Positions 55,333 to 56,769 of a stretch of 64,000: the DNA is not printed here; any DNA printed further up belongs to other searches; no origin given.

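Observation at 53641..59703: Five-gene export operon: MsbA/PrtD-like fused ABC exporter plus a MacB/DevCAB-type tripartite pump with its own OM lipoprotein channel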

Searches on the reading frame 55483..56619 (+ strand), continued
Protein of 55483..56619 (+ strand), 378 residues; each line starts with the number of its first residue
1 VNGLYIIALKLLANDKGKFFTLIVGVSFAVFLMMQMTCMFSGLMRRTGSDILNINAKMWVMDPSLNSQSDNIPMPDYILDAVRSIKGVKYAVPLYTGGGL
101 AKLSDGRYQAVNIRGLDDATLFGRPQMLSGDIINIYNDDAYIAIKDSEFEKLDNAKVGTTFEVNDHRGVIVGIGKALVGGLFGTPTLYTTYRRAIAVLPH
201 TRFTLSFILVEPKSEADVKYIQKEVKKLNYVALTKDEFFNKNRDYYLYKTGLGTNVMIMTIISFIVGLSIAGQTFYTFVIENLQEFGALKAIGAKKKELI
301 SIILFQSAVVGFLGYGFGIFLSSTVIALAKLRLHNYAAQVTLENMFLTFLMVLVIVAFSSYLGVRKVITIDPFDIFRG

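Call 42: search_protein_families(library=pfam, alignment_id=A2, max_evalue=0.00001)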
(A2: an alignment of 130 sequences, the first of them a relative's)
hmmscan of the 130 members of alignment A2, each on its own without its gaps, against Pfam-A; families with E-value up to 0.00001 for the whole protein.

A. member 1, L001:8889-9854:+ (321 aa): 1 family
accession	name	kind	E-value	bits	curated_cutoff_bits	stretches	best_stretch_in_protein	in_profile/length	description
PF18632.6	DUF5630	-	9.1e-62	208.7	25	1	45-269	1-215/218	Family of unknown function (DUF5630)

B. families by the number of members that match (of 130 scanned): 129 families (the first 25 are shown)
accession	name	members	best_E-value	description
PF02518.31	HATPase_c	5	3.2e-25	Histidine kinase-, DNA gyrase B-, and HSP90-like ATPase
PF00582.32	Usp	4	4e-43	Universal stress protein family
PF13649.12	Methyltransf_25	4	1.1e-15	Methyltransferase domain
PF08241.18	Methyltransf_11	4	7.5e-15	Methyltransferase domain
PF03446.21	NAD_binding_2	4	1.2e-07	NAD binding domain of 6-phosphogluconate dehydrogenase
PF02826.25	2-Hacid_dh_C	3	8.8e-57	D-isomer specific 2-hydroxyacid dehydrogenase, NAD binding domain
PF00389.36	2-Hacid_dh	3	1.6e-40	D-isomer specific 2-hydroxyacid dehydrogenase, catalytic domain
PF19304.4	PGDH_inter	3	1.8e-27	D-3-phosphoglycerate dehydrogenase intervening domain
PF00512.31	HisKA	3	1.4e-13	His Kinase A (phospho-acceptor) domain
PF01842.31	ACT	3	1.6e-13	ACT domain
PF13847.12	Methyltransf_31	3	8.7e-12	Methyltransferase domain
PF08242.18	Methyltransf_12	3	3.8e-10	Methyltransferase domain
PF22629.2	ACT_AHAS_ss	3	2.1e-08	AHAS small subunit-like ACT domain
PF02705.21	K_trans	2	6.6e-189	K+ potassium transporter integral membrane domain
PF13520.12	AA_permease_2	2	1.2e-62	Amino acid permease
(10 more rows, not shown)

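Call 44: predict_structure(alignment_id=A1)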
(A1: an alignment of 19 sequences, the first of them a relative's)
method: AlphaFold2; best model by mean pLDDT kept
length: 378 residues; sequences in the alignment: 19
mean_pLDDT: 75.1   pTM: 0.62
mean pLDDT of the five models: 75.1, 68.4, 65.6, 61.7, 61.6
residues with pLDDT >= 90: 28; 70-90: 237; 50-70: 103; < 50: 10
segments of 3 or more residues with pLDDT < 50: 179-181, 199-201
pLDDT, mean of each block of 10 residues (from residue 1): 66 64 78 82 65 71 75 81 91 80 77 73 73 80 69 76 79 67 70 60 73 91 93 83 76 76 76 67 64 70 78 86 85 71 83 80 69 50
secondary structure, 60 per line:
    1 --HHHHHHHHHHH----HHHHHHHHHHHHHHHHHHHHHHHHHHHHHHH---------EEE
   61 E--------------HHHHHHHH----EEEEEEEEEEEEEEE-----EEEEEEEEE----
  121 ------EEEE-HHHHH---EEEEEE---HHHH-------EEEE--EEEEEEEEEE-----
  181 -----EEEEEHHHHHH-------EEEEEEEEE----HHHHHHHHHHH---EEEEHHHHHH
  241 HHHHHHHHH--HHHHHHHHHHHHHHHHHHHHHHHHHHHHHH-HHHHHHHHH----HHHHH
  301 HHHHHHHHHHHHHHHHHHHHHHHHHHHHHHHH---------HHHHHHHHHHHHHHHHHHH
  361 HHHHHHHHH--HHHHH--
elements in order: H3-13 H18-48 E58-61 H76-83 E88-102 E108-116 E127-130 H132-136 E140-145 H149-152 E160-163 E166-175 E186-190 H191-196 E204-212 H217-227 E231-234 H235-249 H252-281 H283-291 H296-332 H342-369 H372-376

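Call 47: fold_search(model_id=the predicted structure, library=pdb)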
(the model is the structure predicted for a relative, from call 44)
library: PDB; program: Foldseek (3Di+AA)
matches with E <= 10: 220; with E <= 0.001: 65
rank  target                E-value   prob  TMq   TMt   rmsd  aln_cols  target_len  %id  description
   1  9rlc_E                2.0e-15  1.00  0.62  0.58   6.8       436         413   13  LolCDE complex with Lpp lipoprotein (released 2026-01-21)
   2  9rld_E                2.0e-15  1.00  0.61  0.57   7.0       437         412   14  LolCDE complex with Lpp lipoprotein (released 2026-01-21)
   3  9xro_E                5.3e-15  1.00  0.52  0.52   8.8       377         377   16  LolCDE in complex with SMT-738_3 (released 2026-03-18)
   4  5gko_A                2.8e-14  1.00  0.59  0.39   7.5       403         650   15  Crystal structure of tripartite-type ABC transporter, MacB from Acinetobacter baumannii (released 2017-11-15)
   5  5xu1_M                7.1e-14  1.00  0.70  0.69   5.5       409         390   15  Structure of a non-canonical ABC transporter from Streptococcus pneumoniae R6 (released 2018-01-24)
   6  5nik_J                9.5e-14  1.00  0.54  0.36   8.9       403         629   16  Structure of the MacAB-TolC ABC-type tripartite multidrug efflux pump (released 2017-05-24)
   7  5lil_A                1.0e-13  1.00  0.51  0.34  10.8       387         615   13  Structure of Aggregatibacter actinomycetemcomitans MacB bound to ATPyS (P21) (released 2017-11-15)
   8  9rli_E                1.7e-13  1.00  0.63  0.60   6.3       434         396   14  LolCDEdelta(235-252) complex with Pal lipoprotein (released 2026-01-21)
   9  5lil_B                8.6e-13  1.00  0.49  0.33  10.1       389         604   13  Structure of Aggregatibacter actinomycetemcomitans MacB bound to ATPyS (P21) (released 2017-11-15)
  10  7w78_B                1.6e-12  1.00  0.66  0.72   5.1       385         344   15  Heme exporter HrtBA in complex with Mg-AMPPNP (released 2022-06-22)
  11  7arh_E                1.7e-12  1.00  0.57  0.54   6.9       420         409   12  LolCDE in complex with lipoprotein (released 2021-04-07)
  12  7w7a_J                1.8e-12  1.00  0.67  0.73   4.9       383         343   15  Heme exporter in complex with Mn-containing protoporphyrin IX, Mn-anomalous data (released 2022-06-22)
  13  5lj6                  2.5e-12  1.00  0.53  0.36  10.0       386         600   13  Structure of Aggregatibacter actinomycetemcomitans MacB bound to ATPyS (P6522) (released 2017-11-15)
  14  5lj7_B                2.9e-12  1.00  0.50  0.34   9.7       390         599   13  Structure of Aggregatibacter actinomycetemcomitans MacB bound to ATP (P21) (released 2017-11-15)
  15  9rld_C                3.1e-12  1.00  0.49  0.47   9.2       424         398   13  LolCDE complex with Lpp lipoprotein (released 2026-01-21)
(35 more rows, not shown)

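Call 50: search_protein_families(library=pfam, proteins=[L013:3989-5905:+, L015:12354-13727:+, L016:12284-13651:+, L009:12215-12901:+, L008:12216-12668:+, L027:12227-14593:+, L074:12398-13312:+, L083:12246-12986:+, L023:6554-7984:+, L048:6923-7984:+], max_evalue=0.001)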
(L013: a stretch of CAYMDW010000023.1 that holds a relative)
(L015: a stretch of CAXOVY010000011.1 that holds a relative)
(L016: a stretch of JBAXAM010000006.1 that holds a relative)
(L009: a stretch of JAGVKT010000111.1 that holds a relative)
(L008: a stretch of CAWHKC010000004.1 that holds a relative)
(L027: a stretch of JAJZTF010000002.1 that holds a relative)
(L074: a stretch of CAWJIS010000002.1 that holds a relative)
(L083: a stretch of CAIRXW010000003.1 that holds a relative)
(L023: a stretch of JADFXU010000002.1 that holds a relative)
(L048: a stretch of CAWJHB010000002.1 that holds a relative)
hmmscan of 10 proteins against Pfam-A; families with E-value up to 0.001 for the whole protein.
L013:3989-5905:+ (638 aa): 2 families
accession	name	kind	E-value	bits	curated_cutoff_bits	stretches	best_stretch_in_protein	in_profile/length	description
PF02705.21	K_trans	-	4.1e-170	566.6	24.8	1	30-478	2-452/454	K+ potassium transporter integral membrane domain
PF22776.1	K_trans_C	-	2.9e-36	125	24.8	1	490-638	1-151/151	K+ potassium transporter C-terminal domain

L015:12354-13727:+ (457 aa): 2 families
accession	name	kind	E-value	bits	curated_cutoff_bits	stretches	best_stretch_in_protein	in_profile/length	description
PF00206.25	Lyase_1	-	2.5e-52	178.7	27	1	14-312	1-305/312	Lyase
PF08328.16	ASL_C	-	1.7e-49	167.1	35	1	331-445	1-115/115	Adenylosuccinate lyase C-terminal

L016:12284-13651:+ (455 aa): 2 families
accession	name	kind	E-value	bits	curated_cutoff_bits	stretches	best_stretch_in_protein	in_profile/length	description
PF00206.25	Lyase_1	-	7.5e-50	170.5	27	1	19-312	6-305/312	Lyase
PF08328.16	ASL_C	-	9.3e-50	168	35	1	331-445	1-115/115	Adenylosuccinate lyase C-terminal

L009:12215-12901:+ (228 aa): 1 family
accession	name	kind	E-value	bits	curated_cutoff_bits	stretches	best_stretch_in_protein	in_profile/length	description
PF04493.20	Endonuclease_5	-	1.4e-70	237.4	23.4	1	22-215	2-198/198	Endonuclease V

L008:12216-12668:+ (150 aa): 1 family
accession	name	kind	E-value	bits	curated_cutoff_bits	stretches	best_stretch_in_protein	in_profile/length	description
PF00582.32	Usp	-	3e-28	99.6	24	1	3-148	2-141/141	Universal stress protein family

L027:12227-14593:+ (788 aa): 4 families
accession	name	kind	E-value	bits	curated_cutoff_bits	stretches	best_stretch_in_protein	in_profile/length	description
PF00122.25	E1-E2_ATPase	-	3.3e-45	154.3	28.1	1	116-291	5-181/181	E1-E2 ATPase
PF00702.32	Hydrolase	-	3.6e-24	86.6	26.4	1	307-553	1-190/191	haloacid dehalogenase-like hydrolase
PF00690.31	Cation_ATPase_N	-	6.4e-11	42.2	20.4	1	17-71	12-67/69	Cation transporter/ATPase, N-terminus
PF08282.18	Hydrolase_3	-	5e-05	23.6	20.9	1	540-584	209-253/255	haloacid dehalogenase-like hydrolase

L074:12398-13312:+ (304 aa): 2 families
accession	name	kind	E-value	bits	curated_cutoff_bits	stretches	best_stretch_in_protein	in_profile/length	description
PF02518.31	HATPase_c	-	1.4e-21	77.4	26.4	1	192-301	2-110/111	Histidine kinase-, DNA gyrase B-, and HSP90-like ATPase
PF00512.31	HisKA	-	3.9e-13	49.7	26.9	1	82-149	3-65/66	His Kinase A (phospho-acceptor) domain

L083:12246-12986:+ (246 aa): 1 family
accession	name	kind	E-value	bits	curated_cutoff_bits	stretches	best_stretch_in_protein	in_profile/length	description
PF13557.12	Phenol_MetA_deg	-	2.1e-19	71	22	1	68-244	48-240/242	Putative MetA-pathway of phenol degradation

L023:6554-7984:+ (476 aa): 1 family
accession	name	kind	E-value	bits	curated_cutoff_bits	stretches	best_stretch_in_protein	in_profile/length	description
PF13598.12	DUF4139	-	1.5e-08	35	31.8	1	192-476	2-203/205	Domain of unknown function (DUF4139)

L048:6923-7984:+ (353 aa): 5 families
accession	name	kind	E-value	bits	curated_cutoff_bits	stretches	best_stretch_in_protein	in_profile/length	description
PF13358.12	DDE_3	-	4.3e-39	134.1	28.6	1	179-320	2-145/146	DDE superfamily endonuclease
PF13592.12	HTH_33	-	3.3e-18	65.5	25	1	105-163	1-59/60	Winged helix-turn helix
PF13565.12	HTH_32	-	4.2e-05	24.4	33.7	1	52-135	1-73/73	Homeodomain-like domain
PF13518.12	HTH_28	-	0.00012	22.5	25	0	29-65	5-41/52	Helix-turn-helix domain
PF13384.12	HTH_23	-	0.00049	20.3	24.6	0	22-61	3-42/50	Homeodomain-like domain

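Call 57: search_protein_families(library=pfam, proteins=[L023:9833-10918:+], max_evalue=10)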
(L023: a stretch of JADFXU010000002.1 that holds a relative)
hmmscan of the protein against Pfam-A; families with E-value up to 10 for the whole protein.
L023:9833-10918:+ (361 aa): 11 families
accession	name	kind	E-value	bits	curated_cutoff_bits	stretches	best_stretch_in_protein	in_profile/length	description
PF16576.10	HlyD_D23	-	0.00011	22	30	2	209-248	94-133/214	Barrel-sandwich domain of CusB or HlyD membrane-fusion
PF13437.12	HlyD_3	-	0.00012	23.2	22.2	2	225-343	1-96/106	HlyD family secretion protein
PF13533.13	Biotin_lipoyl_2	-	0.018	15.3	29.8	1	63-93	2-32/32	Biotin-lipoyl like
PF16789.10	YscO-like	-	0.18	12.2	27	1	113-156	86-129/161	YscO-like protein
PF00364.28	Biotin_lipoyl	-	0.18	12.1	22.1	1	63-91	44-72/73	Biotin-requiring enzyme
PF25259.1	DUF7860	-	0.2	12.4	27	1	3-26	46-69/75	Family of unknown function (DUF7860)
PF05139.19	Erythro_esteras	-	0.32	11.1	26.4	1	102-217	98-206/358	Erythromycin esterase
PF02321.23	OEP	-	0.92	9.7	22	1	118-193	107-180/187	Outer membrane efflux protein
PF10186.14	ATG14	-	4.4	6.7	33.2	1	92-185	34-117/347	Vacuolar sorting 38 and autophagy-related subunit 14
PF10819.13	DUF2564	-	5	8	26.3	1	161-187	25-51/79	Protein of unknown function (DUF2564)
PF06810.17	Phage_scaffold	-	5.8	7.3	35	1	140-214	10-79/170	Phage capsid assembly scaffolding protein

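Call 63: search_dna_similar(query=window:55483-56619:+, collection=plasmids, mode=protein, max_rows=15, max_evalue=1e-30)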
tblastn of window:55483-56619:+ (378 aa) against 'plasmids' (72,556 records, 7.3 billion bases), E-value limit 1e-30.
Records with a match: 11; places in all: 11; records where one place covers at least 80% of the query: 11.
Best place of each record, by identity: <60% 11.
By first word of the organism name: Ralstonia 4; Paraburkholderia 4; Burkholderia 1; Cupriavidus 1; Asticcacaulis 1.
By predicted mobility (MOB-suite, as given by PLSDB): non-mobilizable 9; mobilizable 2.
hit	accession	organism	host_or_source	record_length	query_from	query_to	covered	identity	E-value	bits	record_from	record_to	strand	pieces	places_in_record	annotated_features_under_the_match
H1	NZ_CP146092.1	Ralstonia sp. RRA.1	-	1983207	7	378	98%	59.7%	2e-147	468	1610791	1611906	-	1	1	none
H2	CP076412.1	Ralstonia wenshanensis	soil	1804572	7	378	98%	59.4%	4e-146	464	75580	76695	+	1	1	ABC transporter permease | ABC transporter ATP-binding protein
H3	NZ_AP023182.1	Paraburkholderia sp. PGU19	Physopelta gutta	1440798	1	378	100%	58.5%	4e-142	452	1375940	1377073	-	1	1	record has no annotation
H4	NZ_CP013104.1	Paraburkholderia caribensis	-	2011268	1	378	100%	58.2%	3e-142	453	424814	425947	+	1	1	none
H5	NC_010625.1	Paraburkholderia phymatum STM815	-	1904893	1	378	100%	57.9%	2e-141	451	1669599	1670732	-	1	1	record has no annotation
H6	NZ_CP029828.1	Burkholderia sp. JP2-270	sigle cell,rice rhizosphere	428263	1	378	100%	57.9%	8e-140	446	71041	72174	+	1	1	ABC transporter permease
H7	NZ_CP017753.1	Cupriavidus sp. USMAHM13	cell culture,Paddy field, Sungai Manik, ...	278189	3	378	99%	57.7%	1e-142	454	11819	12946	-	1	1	ABC transporter permease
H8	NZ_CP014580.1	Paraburkholderia phytofirmans OLGA172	-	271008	2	378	100%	57.0%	3e-138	441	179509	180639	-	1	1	ABC transporter permease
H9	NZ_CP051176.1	Ralstonia solanacearum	Whole organism,tomato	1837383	1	378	100%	56.9%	5e-143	455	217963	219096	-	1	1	none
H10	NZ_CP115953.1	Ralstonia solanacearum CFBP2957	Solanum lycopersicum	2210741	1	378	100%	56.6%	2e-142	454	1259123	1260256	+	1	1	none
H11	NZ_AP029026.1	Asticcacaulis sp. DW145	-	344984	2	378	100%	33.5%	2e-54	200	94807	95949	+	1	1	ABC transporter permease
